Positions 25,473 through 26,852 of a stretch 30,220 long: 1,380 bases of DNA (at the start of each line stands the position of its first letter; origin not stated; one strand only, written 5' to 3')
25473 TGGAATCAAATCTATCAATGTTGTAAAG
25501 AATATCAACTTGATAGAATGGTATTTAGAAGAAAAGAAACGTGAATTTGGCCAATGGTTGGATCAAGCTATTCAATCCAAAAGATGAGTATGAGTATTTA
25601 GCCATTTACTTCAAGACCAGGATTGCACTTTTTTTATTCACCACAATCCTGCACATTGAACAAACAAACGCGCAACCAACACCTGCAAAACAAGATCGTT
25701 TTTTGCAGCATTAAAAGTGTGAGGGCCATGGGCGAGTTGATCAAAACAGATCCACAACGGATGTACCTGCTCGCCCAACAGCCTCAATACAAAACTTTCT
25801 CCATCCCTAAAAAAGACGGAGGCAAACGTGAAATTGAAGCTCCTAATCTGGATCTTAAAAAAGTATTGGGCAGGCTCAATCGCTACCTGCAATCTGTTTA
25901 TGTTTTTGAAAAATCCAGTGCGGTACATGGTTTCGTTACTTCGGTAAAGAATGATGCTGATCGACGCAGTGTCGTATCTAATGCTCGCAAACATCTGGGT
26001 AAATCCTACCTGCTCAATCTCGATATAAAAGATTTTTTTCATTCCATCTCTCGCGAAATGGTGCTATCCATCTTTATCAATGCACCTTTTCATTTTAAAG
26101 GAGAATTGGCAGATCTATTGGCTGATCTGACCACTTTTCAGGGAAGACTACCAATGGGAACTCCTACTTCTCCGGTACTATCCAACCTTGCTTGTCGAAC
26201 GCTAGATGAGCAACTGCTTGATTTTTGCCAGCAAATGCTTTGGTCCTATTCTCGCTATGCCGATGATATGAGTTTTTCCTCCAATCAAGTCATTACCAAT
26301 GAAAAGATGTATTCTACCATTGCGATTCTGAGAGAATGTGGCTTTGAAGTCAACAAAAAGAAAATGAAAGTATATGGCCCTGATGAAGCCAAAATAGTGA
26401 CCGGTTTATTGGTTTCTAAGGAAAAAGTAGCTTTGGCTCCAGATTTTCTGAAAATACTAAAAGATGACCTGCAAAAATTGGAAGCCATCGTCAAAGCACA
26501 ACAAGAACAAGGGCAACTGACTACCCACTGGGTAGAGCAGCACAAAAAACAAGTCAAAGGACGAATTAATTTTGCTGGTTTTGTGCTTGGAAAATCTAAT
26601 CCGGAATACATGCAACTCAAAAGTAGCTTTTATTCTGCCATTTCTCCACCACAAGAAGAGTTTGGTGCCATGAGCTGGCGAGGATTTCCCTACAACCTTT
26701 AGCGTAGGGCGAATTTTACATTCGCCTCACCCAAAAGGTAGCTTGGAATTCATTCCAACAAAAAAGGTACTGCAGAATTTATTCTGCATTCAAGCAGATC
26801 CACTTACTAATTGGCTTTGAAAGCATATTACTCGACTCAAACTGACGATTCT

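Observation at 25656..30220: Stand-alone retron-type RT embedded in a Cas1-Cas2-CRISPR adaptation module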

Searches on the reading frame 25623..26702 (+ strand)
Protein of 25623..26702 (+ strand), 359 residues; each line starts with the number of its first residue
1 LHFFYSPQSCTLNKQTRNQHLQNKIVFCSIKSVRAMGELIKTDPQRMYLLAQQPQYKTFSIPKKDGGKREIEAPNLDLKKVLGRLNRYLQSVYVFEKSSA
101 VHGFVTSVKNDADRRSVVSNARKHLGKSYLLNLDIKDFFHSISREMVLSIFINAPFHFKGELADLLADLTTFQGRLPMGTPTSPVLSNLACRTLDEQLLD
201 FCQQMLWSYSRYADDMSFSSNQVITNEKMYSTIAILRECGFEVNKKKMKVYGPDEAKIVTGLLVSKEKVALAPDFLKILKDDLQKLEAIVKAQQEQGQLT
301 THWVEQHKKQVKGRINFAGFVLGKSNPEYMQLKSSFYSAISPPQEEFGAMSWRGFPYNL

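Call 3: search_protein_families(library=pfam, proteins=[window:25623-26702:+], max_evalue=0.01)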
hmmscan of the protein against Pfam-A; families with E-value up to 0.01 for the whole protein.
window:25623-26702:+ (359 aa): 1 family
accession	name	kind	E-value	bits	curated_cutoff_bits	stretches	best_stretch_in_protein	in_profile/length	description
PF00078.32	RVT_1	-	1.1e-19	71.5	29.6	1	61-255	1-197/205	Reverse transcriptase (RNA-dependent DNA polymerase)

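Call 4: search_protein_families(library=ncbifam, proteins=[window:25623-26702:+], max_evalue=0.01)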
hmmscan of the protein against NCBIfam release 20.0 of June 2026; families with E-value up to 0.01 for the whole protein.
window:25623-26702:+ (359 aa): 6 families
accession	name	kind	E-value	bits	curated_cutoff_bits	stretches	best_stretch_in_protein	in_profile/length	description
NF042941.1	Retron_TIR_antiphage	equivalog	3.1e-58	197.7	600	1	51-337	24-320/464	TIR domain-containing anti-phage reverse transcriptase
NF038237.1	retron_Ec67_fus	exception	4.1e-58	197.2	450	1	46-322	27-315/572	retron Ec67 family RNA-directed DNA polymerase/endonuclease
NF038233.2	retron_St85_RT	exception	7.8e-52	176.3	235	1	51-290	20-257/289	retron St85 family RNA-directed DNA polymerase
TIGR04416.1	group_II_RT_mat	equivalog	2.5e-17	63.1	300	1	54-317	51-324/353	group II intron reverse transcriptase/maturase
NF041747.1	Drt3a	equivalog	8.6e-12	45.1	200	1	111-252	91-239/412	antiviral reverse transcriptase Drt3a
NF041746.1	Drt2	equivalog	3.6e-09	36.3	390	1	176-250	224-298/416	antiviral reverse transcriptase Drt2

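Call 5: search_protein_families(library=padloc, proteins=[window:25623-26702:+], max_evalue=0.01)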
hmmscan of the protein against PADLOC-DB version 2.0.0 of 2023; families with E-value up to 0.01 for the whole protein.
window:25623-26702:+ (359 aa): 75 families (the best 25 are shown)
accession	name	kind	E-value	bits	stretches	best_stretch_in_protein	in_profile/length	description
PDLC02962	RT-TIR_XII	-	2.4e-73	245.6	1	20-338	4-330/478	single gene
PDLC02961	RT-TIR_XII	-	1.3e-72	243.2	1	26-338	10-329/475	single gene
PDLC02959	RT-Protease_XI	-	6.8e-72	241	1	29-341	7-323/510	single gene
PDLC02960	RT-Protease_XI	-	7.2e-72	241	1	30-344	6-323/506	single gene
PDLC02965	RT-Toprim_I-C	-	6.7e-71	237.8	1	51-339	22-310/529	single gene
PDLC02968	RT-Toprim_I-C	-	3.6e-70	235.3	1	51-332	22-303/529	single gene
PDLC02946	RT_III-A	-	5.2e-62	207.9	1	17-318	24-309/330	-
PDLC02967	RT-Toprim_I-C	-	2.1e-60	203.1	1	45-319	21-294/549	single gene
PDLC02943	RT_III-A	-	2.9e-59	198.6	1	37-321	29-301/322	-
PDLC02964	RT-Toprim_I-C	-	8.9e-58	194.3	1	46-319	26-295/554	single gene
PDLC02952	RT_VI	-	1.5e-57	193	1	27-318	3-268/279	-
PDLC02941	RT_II-A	-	4e-57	191.7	1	22-320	5-280/309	-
PDLC02966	RT-Toprim_I-C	-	7.6e-57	191.1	1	45-322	30-318/568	single gene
PDLC02963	RT-Toprim_I-C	-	1.4e-56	190.2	1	47-322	31-313/552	single gene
PDLC02944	RT_III-A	-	6.3e-55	185.4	2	172-321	201-353/597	-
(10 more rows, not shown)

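Call 15: find_homologous_proteins(query=window:25728-26702:+)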
Query window:25728-26702:+ (324 aa): 2279 proteins with E <= 0.001 among 6425 candidates; the best 120 are listed.
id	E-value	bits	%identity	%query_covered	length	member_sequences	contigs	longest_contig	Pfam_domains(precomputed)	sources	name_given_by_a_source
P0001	3.4e-214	727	100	100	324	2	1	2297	PF00078.33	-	-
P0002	7.1e-165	565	75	100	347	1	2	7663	PF00078.33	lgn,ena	-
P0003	1.3e-162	558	76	100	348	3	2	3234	PF00078.33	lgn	-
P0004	4.1e-162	556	75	100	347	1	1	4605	PF00078.33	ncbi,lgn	-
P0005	4.3e-162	556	74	100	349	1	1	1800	PF00078.33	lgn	-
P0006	3.4e-155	534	71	100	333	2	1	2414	PF00078.33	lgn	-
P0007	5.7e-138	477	64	100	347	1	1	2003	PF00078.33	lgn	-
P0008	6.1e-138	477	64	99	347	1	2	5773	PF00078.33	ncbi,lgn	-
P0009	9.5e-138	476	61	100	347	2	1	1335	PF00078.33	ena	-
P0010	2.2e-136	472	63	100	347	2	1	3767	PF00078.33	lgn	-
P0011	2.5e-136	472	64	97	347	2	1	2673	PF00078.33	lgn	-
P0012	6.1e-136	470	63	100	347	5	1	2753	PF00078.33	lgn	-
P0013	2.0e-135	469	62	100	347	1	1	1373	PF00078.33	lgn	-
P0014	2.1e-135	469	63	99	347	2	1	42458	PF00078.33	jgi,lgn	jgi:RNA-directed DNA polymerase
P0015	3.2e-135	468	63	99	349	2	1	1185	PF00078.33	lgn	-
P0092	1.6e-122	426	56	100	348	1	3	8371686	PF00078.33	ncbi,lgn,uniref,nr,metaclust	ncbi:reverse transcriptase family protein [Haliscomenobacter hydrossis]|uniref:RNA-directed DNA poly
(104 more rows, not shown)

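Call 27: find_related_loci(query=A1, collection=genome_contigs, flank=10000)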
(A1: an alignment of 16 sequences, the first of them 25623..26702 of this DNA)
Query A1 (359 aa) in genome_contigs; peptide patterns used: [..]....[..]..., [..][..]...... (x = any residue, [..] = any of these).
600 stretches matched a pattern (row limit reached: there are more); 577 encode a relative of the query (tblastn E <= 1e-3); the best 80 are kept; 80 distinct loci.
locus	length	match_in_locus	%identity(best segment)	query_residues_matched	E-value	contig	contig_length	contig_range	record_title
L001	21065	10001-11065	62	4-359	7e-156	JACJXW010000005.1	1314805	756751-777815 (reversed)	MAG: Lewinellaceae bacterium isolate HK-STAS-BACT-22 HK-STAS-BACT-22_5, whole genome shotgun sequence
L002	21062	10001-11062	62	5-359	6e-156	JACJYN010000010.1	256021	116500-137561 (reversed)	MAG: Lewinellaceae bacterium isolate HK-STAS-BACT-39 HK-STAS-BACT-39_10, whole genome shotgun sequence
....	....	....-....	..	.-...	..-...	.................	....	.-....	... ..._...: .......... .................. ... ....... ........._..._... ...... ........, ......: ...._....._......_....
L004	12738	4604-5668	61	5-359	4e-152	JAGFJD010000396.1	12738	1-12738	MAG: Phaeodactylibacter sp. isolate mag.14 k127_4680367, whole genome shotgun sequence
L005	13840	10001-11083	56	5-359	3e-145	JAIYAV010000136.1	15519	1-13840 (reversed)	MAG: Saprospiraceae bacterium isolate E1_MAG_00014 pond_E1_MAG_00014_000000000032, whole genome shotgun sequence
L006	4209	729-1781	58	8-359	6e-149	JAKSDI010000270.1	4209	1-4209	MAG: Chitinophagales bacterium isolate MAG.64 k141_5860569, whole genome shotgun sequence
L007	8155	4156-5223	59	3-359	3e-144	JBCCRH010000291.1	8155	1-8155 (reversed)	MAG: Bacteroidota bacterium isolate P01_D01_bin.26 k141_2638719_length_8155_cov_11.6576, whole genome shotgun sequence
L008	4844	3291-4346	57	7-359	1e-144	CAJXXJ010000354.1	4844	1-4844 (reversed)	MAG TPA_asm: uncultured Phaeodactylibacter sp. isolate SRR4030058_bin.41_MetaBAT_v2.12.1_MAG genome assembly, contig: NO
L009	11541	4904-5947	58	9-357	2e-135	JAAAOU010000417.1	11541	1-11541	MAG: Bacteroidetes bacterium isolate GSL.Bin30 NODE_4373_length_11541_cov_0.309194, whole genome shotgun sequence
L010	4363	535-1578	55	9-357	3e-135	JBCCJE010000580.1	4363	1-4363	MAG: Bacteroidota bacterium isolate P01_C01_bin.106 k141_591863_length_4363_cov_10.0000, whole genome shotgun sequence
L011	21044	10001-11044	53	12-359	3e-133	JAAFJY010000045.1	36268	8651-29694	MAG: Chitinophagales bacterium isolate bin19.concoct.ball.100 WN_Chitinophagales_7_scaffold_45, whole genome shotgun seq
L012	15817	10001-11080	50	3-359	3e-130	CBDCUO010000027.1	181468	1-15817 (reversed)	MAG: Saprospiraceae bacterium isolate 8ed1a4eb-f38d-42ed-aa47-c095b23a0205 genome assembly, contig: contig_27, whole gen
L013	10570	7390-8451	48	5-359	2e-127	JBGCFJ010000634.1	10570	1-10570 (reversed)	MAG: Saprospiraceae bacterium isolate SGMAG-24 contig634, whole genome shotgun sequence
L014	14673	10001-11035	50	14-359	8e-127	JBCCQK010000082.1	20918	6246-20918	MAG: Bacteroidota bacterium isolate P01_D01_bin.150 k141_1187989_length_20918_cov_9.0000, whole genome shotgun sequence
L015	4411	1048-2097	52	9-359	2e-128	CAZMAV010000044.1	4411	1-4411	MAG TPA_asm: uncultured Bacteroidia bacterium isolate SRP141376_co5_421 genome assembly, contig: NODE_45233_length_4411_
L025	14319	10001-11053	40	5-357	7e-86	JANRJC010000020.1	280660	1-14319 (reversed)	MAG: Bacteroidia bacterium isolate bins.86 k141_5258530, whole genome shotgun sequence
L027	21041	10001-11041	38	11-357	2e-79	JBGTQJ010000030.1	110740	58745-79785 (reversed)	MAG: Saprospiraceae bacterium isolate WDNA11_bin.10.permissive NODE_30_length_110740_cov_11.934390, whole genome shotgun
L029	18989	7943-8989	40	16-359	9e-80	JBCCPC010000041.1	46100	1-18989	MAG: Bacteroidota bacterium isolate P01_D01_bin.119 k141_225624_length_46100_cov_26.0115, whole genome shotgun sequence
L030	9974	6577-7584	41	27-359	2e-77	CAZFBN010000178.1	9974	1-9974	MAG TPA_asm: uncultured Saprospiraceae bacterium isolate binchicken_co58_158 genome assembly, contig: NODE_5247_length_9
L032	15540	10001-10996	40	27-357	2e-76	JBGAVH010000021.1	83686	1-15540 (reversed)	MAG: Saprospiraceae bacterium isolate MAG_AAO_AS.28 AAOAS-28_NODE_21_length_83686_cov_21.644034, whole genome shotgun se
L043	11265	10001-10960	36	39-357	7e-67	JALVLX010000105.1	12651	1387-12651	MAG: Flavobacteriales bacterium isolate A1_metabat2_scaf2bin.360 A1_NODE_2316_length_12651_cov_3.781859, whole genome sh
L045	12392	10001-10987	37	26-355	1e-66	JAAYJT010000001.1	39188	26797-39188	MAG: Bacteroidales bacterium isolate AS10tlH2TH_315 1275_AS10, whole genome shotgun sequence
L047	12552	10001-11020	37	14-355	3e-66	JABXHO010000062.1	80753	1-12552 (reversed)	MAG: Flavobacteriales bacterium isolate HF-Dia22 c_000000026264, whole genome shotgun sequence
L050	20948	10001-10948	37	21-332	1e-63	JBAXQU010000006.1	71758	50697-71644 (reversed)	MAG: Bacteroidota bacterium isolate ELA565 MAG565_6, whole genome shotgun sequence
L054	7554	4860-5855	33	26-357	8e-57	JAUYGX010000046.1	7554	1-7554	MAG: Bacteroidales bacterium isolate C24_maxbin.026 C24_k141_166272, whole genome shotgun sequence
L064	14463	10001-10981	36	31-357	4e-53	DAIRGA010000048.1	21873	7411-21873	MAG TPA_asm: Bacteroidales bacterium isolate CTOTU29519 NODE_1459_length_21873_cov_9.857182, whole genome shotgun sequen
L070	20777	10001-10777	38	27-284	2e-49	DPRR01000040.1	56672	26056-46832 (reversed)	MAG TPA_asm: Ignavibacteriales bacterium isolate UBA8501 contig_244677, whole genome shotgun sequence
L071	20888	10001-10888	33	50-340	2e-47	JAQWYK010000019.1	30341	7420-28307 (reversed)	MAG: Crocinitomicaceae bacterium isolate cluster3_bin.55 k119_1029187, whole genome shotgun sequence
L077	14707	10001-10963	32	27-332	2e-43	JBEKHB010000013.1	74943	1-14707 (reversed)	MAG: Syntrophorhabdales bacterium isolate SPRUCE 267 SPRUCE_267_13, whole genome shotgun sequence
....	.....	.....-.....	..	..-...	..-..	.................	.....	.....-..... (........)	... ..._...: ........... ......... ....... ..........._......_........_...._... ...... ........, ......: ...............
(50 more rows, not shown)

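Call 30: search_protein_families(library=padloc, proteins=[L030:5612-6337:+, L047:7033-8172:+, L045:6983-7810:+, L027:20154-20600:+, L029:3597-4724:+, L025:3149-4861:+, L032:2071-3432:+, L032:183-1766:+, L054:257-973:+, L064:7100-8422:+], max_evalue=0.001)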
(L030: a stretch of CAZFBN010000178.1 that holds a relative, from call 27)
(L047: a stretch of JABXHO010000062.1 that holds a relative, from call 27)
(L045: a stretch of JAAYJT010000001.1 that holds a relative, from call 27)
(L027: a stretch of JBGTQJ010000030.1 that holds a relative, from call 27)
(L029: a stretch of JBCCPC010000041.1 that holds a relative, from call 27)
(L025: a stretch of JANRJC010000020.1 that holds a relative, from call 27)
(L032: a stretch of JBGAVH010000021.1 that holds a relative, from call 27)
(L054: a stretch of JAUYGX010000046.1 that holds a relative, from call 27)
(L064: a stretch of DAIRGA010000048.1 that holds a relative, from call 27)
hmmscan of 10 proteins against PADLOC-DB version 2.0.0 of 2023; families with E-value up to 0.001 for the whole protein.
L030:5612-6337:+ (241 aa): 2 families
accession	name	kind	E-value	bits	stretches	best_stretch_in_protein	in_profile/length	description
PDLC02104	Cas6b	-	9.5e-26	89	1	19-220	22-213/216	-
PDLC01381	Cas6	-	3.8e-25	86.9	1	5-221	9-214/216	"CAS-I,CAS-II,CAS-III,CAS-IV,CAS-V,CAS-VI; crRNAmaturation"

L047:7033-8172:+ (379 aa): 29 families (the best 25 are shown)
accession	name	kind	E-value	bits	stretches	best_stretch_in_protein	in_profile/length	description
PDLC00987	Cmr6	-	6.2e-33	112.6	1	48-278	18-213/213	Cmr6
PDLC01274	Cmr6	-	4e-27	93.5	1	100-278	47-188/188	"CAS-III-B,CAS-III-C; effector_G7"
PDLC01452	Cmr6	-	3.6e-19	67.8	1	103-279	90-226/228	"CAS-III-B,CAS-III-C; effector_G7"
PDLC00989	Cmr6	-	3.9e-19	67.5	1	105-279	103-261/264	Cmr6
PDLC01613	Csm3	-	2.9e-11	42.6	1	65-278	1-177/177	"CAS-III-A,CAS-III-D; effector_G7"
PDLC01339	Csm3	-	7.1e-11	41.4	1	74-275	6-163/163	"CAS-III-A,CAS-III-D; effector_G7"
PDLC01016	Csm3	-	1.8e-10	39.6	1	68-277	4-188/189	Csm3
PDLC01017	Csm3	-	1.5e-09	35.9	1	72-188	20-121/257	Csm3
PDLC01015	Csm3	-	2.4e-09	36.6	1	71-275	3-178/178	Csm3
PDLC01442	Csm3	-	1.7e-08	32.5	1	65-278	15-179/208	"CAS-III-A,CAS-III-D; effector_G7"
PDLC00988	Cmr6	-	3.1e-06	25.2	0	259-302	206-236/252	Cmr6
PDLC01733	Csm5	-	1.1e-05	23.4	1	112-187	112-181/369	Csm5gr7_1_CAS-III-A-III-D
PDLC01014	Csm3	-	4.1e-05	21.8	1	108-137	38-67/203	CRISPR type III-A/MTUBE-associated RAMP protein Csm3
PDLC01535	Cmr6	-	4.7e-05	21.5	0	259-278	165-184/185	"CAS-III-B,CAS-III-C; effector_G7"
PDLC01297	Csm3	-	5.8e-05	21.1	1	107-136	36-65/198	"CAS-III-A,CAS-III-D; effector_G7"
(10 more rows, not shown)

L045:6983-7810:+ (275 aa): 27 families (the best 25 are shown)
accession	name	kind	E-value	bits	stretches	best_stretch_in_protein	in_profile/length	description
PDLC00981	Cmr4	-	1.6e-47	160.8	1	5-260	2-283/283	CRISPR type III-B/RAMP module RAMP protein Cmr4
PDLC01295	Cmr4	-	3.6e-47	159.8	1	5-260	2-256/256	"CAS-III-B,CAS-III-C; effector_G7"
PDLC00982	Cmr4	-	6.7e-43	145.4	1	5-260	2-281/281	Cmr4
PDLC01441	Cmr4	-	2.5e-39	133.5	1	3-261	2-241/245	"CAS-III-B,CAS-III-C; effector_G7"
PDLC01442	Csm3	-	2.8e-16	58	1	8-272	14-191/208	"CAS-III-A,CAS-III-D; effector_G7"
PDLC01339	Csm3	-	9.6e-16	57.2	1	11-257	2-163/163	"CAS-III-A,CAS-III-D; effector_G7"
PDLC01613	Csm3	-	3.9e-15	55.2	1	8-260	2-177/177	"CAS-III-A,CAS-III-D; effector_G7"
PDLC01017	Csm3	-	4.3e-14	50.9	1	8-86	15-85/257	Csm3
PDLC02107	Cas7_IIId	-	1e-13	49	2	7-81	11-73/426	-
PDLC01016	Csm3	-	1.4e-13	49.7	1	8-260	3-189/189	Csm3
PDLC02110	Cas7_IIId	-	8.9e-13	46.8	1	5-91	4-80/171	-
PDLC02111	Cas7_IIId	-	1.7e-11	41.6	1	9-78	17-80/417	-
PDLC01015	Csm3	-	4.7e-11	42.1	1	14-145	4-143/178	Csm3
PDLC01535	Cmr6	-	4.9e-10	37.7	1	17-215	23-128/185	"CAS-III-B,CAS-III-C; effector_G7"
PDLC01297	Csm3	-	5.4e-10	37.5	1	8-74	9-84/198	"CAS-III-A,CAS-III-D; effector_G7"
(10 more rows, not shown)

L027:20154-20600:+ (148 aa): 7 families
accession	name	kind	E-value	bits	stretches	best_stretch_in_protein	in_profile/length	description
PDLC01502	Cmr5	-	5.7e-27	92.5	1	2-147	4-115/123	CAS-III-B; effector_SS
PDLC01211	Cmr5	-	1.4e-18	65.2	1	2-147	4-119/127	CAS-III-B; effector_SS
PDLC01641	Cmr5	-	1.6e-07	29.8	1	19-99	17-80/109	CAS-III-B; effector_SS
PDLC00983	Cmr5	-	3.7e-07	28.7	1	20-133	19-141/143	CRISPR type III-B/RAMP module-associated protein Cmr5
PDLC01267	Cmr5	-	9.5e-07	27.2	1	26-133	19-84/109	CAS-III-B; effector_SS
PDLC01362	Cmr5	-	1.6e-06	26.7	1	11-99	9-81/110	CAS-III-B; effector_SS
PDLC01458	Cmr5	-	0.00015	20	1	20-100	19-87/111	CAS-III-B; effector_SS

L029:3597-4724:+ (375 aa): 8 families
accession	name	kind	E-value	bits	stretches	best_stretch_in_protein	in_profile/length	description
PDLC01208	Cmr3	-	2.7e-22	78.2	2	8-97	3-104/301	"CAS-III-B,CAS-III-C; effector_G5"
PDLC01640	Cmr3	-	3.6e-15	54.6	1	10-307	1-272/324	"CAS-III-B,CAS-III-C; effector_G5"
PDLC01269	Cmr3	-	1.4e-13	49.4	1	19-339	1-243/273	"CAS-III-B,CAS-III-C; effector_G5"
PDLC00978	Cmr3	-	2.9e-13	47.8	2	162-342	145-311/346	CRISPR type III-B/RAMP module-associated protein Cmr3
PDLC01361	Cmr3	-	6.9e-13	47.3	1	12-276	1-231/308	"CAS-III-B,CAS-III-C; effector_G5"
PDLC00980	Cmr3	-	2.7e-11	41.7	1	160-285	157-277/357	Cmr3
PDLC01209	Cmr3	-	1e-10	39.4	1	10-98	6-111/389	"CAS-III-B,CAS-III-C; effector_G5"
PDLC01454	Cmr3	-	5.3e-05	20.9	1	10-240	3-182/278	"CAS-III-B,CAS-III-C; effector_G5"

L025:3149-4861:+ (570 aa): 16 families
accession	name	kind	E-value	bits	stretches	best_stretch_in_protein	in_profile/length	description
PDLC02055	Cas10b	-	7.7e-71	237.3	2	258-528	199-460/487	-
PDLC02056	Cas10b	-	9.6e-57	190.9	2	265-566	261-596/600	-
PDLC01422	Cas10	-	2.8e-48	163.3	1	2-526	2-497/519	CAS-III; effector_LS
PDLC01292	Cas10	-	2.3e-41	140.6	1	5-404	3-381/387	CAS-III; effector_LS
PDLC00917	Cas10b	-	4.9e-35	119.4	2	226-399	308-506/510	"CRISPR-associated protein Cas10/Cmr2, subtype III-B"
PDLC02054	Cas10b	-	4.8e-23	79.8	1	274-461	275-438/537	-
PDLC01444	Cas10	-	7.3e-17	59.4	1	223-403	336-499/605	CAS-III; effector_LS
PDLC01529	Cas10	-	3.1e-16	57.7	1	224-405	147-325/370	CAS-III; effector_LS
PDLC00919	Cas10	-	1.2e-13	49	1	224-404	166-366/414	Cas10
PDLC02051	Cas10b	-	1.3e-13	49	2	3-93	3-81/479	-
PDLC00920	Cas10b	-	8.3e-10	37.2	1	3-103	2-114/116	Cas10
PDLC02058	Cas10d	-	1.2e-09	35.5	1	268-404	167-296/441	-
PDLC01651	Cas10b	-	2.6e-06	25.7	1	6-65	3-63/113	CAS-III-B; effector_LS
PDLC02052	Cas10b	-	2.6e-06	24.1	1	374-524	718-845/875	-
PDLC02057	Cas10d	-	7.5e-05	20.2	0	230-296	152-214/462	-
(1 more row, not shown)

L032:2071-3432:+ (453 aa): 1 family
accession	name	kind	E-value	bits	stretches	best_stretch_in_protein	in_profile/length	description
PDLC01492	Cmr1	-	1.4e-57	193.9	1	1-361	1-269/288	"CAS-III-B,CAS-III-C; effector_G7"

L032:183-1766:+ (527 aa): 2 families
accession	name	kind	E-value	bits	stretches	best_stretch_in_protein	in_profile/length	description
PDLC01174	CorA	-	3.1e-97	324.3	1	5-521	5-444/446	CorA-like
PDLC01043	CorA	-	3.6e-94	314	1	7-516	7-449/457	CorA-like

L054:257-973:+ (238 aa): 43 families (the best 25 are shown)
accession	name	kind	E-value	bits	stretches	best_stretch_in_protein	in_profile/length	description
PDLC01297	Csm3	-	2e-54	182.5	1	6-206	2-186/198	"CAS-III-A,CAS-III-D; effector_G7"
PDLC01014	Csm3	-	3.1e-52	175.7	1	5-204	2-202/203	CRISPR type III-A/MTUBE-associated RAMP protein Csm3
PDLC01442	Csm3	-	6e-43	145.1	1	2-206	3-181/208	"CAS-III-A,CAS-III-D; effector_G7"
PDLC01017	Csm3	-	2.4e-42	143.4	1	3-206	5-216/257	Csm3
PDLC02115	Cas7_IIId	-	1.5e-14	52.1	1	6-206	3-175/486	-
PDLC01016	Csm3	-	1.6e-13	49.4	1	13-203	3-188/189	Csm3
PDLC02111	Cas7_IIId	-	2.9e-12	44.2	1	2-206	5-176/417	-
PDLC01613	Csm3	-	3e-12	45.8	1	13-203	2-176/177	"CAS-III-A,CAS-III-D; effector_G7"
PDLC01296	Csm3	-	5.8e-12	44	1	5-204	2-185/192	"CAS-III-A,CAS-III-D; effector_G7"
PDLC00981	Cmr4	-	5.9e-12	44.1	1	16-100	8-87/283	CRISPR type III-B/RAMP module RAMP protein Cmr4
PDLC01295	Cmr4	-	7.7e-12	44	1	16-100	8-81/256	"CAS-III-B,CAS-III-C; effector_G7"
PDLC00982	Cmr4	-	1.1e-11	43.1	1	16-100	8-87/281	Cmr4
PDLC01015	Csm3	-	3.7e-11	42.5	1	17-201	3-178/178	Csm3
PDLC01724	typeIV_Cas7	-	5.4e-11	40.7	1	7-76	4-81/329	Csf2_0_IV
PDLC01339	Csm3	-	2.6e-10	39.6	1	16-201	2-163/163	"CAS-III-A,CAS-III-D; effector_G7"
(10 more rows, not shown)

L064:7100-8422:+ (440 aa): 17 families
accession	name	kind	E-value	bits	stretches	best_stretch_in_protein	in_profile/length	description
PDLC01275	Csm5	-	7.9e-27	92.8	1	6-352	1-320/321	"CAS-III-A,CAS-III-D; effector_G7"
PDLC01440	Csm5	-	1.2e-25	89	1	6-353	3-322/322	"CAS-III-A,CAS-III-D; effector_G7"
PDLC01020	Csm5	-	2.4e-25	87.9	1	6-353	1-364/364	CRISPR type III-A/MTUBE-associated RAMP protein Csm5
PDLC01733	Csm5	-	9.1e-19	66.5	1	6-354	3-366/369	Csm5gr7_1_CAS-III-A-III-D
PDLC01021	Csm5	-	9.9e-14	49.8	1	7-354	4-370/373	Csm5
PDLC01613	Csm3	-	1e-13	50.6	1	7-301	1-174/177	"CAS-III-A,CAS-III-D; effector_G7"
PDLC01571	Csm5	-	1.5e-13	48.7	1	3-324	2-319/339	"CAS-III-A,CAS-III-D; effector_G7"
PDLC01442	Csm3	-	2.1e-09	35.6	1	107-253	39-163/208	"CAS-III-A,CAS-III-D; effector_G7"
PDLC01339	Csm3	-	1.7e-08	33.7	1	11-231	2-128/163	"CAS-III-A,CAS-III-D; effector_G7"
PDLC01016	Csm3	-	4.9e-08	31.6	1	7-223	2-122/189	Csm3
PDLC01297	Csm3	-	2.4e-06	25.6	1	108-192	37-109/198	"CAS-III-A,CAS-III-D; effector_G7"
PDLC01014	Csm3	-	3e-06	25.5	1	108-198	38-127/203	CRISPR type III-A/MTUBE-associated RAMP protein Csm3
PDLC01015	Csm3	-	4e-06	26.1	1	113-256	28-163/178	Csm3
PDLC01296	Csm3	-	4.3e-05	21.6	1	96-176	25-93/192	"CAS-III-A,CAS-III-D; effector_G7"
PDLC01017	Csm3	-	4.5e-05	21.3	1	110-128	45-63/257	Csm3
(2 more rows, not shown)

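Call 42: search_solved_structures(query=window:25656-26702:+, max_evalue=0.01)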
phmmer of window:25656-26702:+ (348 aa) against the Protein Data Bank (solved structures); distinct sequences matched with E-value up to 0.01: 23.
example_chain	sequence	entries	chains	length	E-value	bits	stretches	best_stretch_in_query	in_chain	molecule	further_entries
9lm3_A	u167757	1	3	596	5.1e-27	97.8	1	36-254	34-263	Retron Ec67 protein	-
9i2f_C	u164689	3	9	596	5.1e-27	97.8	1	36-254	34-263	Retron Ec67 protein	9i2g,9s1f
7v9u_A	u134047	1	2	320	2.4e-26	95.7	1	29-269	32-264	RNA-directed DNA polymerase from retron EC86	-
7v9x_A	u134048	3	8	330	2.5e-26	95.6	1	29-269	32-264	RNA-directed DNA polymerase from retron EC86 | Retron Ec86 reverse transcriptase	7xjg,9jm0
8qbk_A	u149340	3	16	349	3e-26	95.3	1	29-269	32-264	Retron Ec86 reverse transcriptase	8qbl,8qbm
36ht_A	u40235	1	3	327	7.1e-23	84.2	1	42-264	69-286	Retron-Kva2 Reverse Transcriptase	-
9e8z_H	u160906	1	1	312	1.6e-18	70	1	32-260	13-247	Retron Ec83 reverse transcriptase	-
9l7p_E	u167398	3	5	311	8.6e-16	61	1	36-269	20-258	Retron St85 family RNA-directed DNA polymerase | Retron I-A Ec78 reverse transcriptase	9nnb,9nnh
9kjx_A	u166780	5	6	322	9.1e-16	60.9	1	35-269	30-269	RNA-directed DNA polymerase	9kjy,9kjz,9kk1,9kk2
9vhe_A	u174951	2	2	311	2.1e-15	59.7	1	36-270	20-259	Retron Ec78 reverse transcriptase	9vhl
9n69_E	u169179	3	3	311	2.3e-15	59.6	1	38-264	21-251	RNA-directed DNA polymerase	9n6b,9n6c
22et_A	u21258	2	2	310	2.3e-12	49.7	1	35-222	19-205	Retron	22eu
8bgj_A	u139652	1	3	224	9.7e-11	44.3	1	70-252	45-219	RNA-directed DNA polymerase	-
23or_A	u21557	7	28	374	2.6e-09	39.7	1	112-237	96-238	Retron Eco8 reverse transcriptase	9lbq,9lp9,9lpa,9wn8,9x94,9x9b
9p4j_E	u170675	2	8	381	2.7e-09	39.6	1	112-237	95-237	Retron Eco8 reverse transcriptase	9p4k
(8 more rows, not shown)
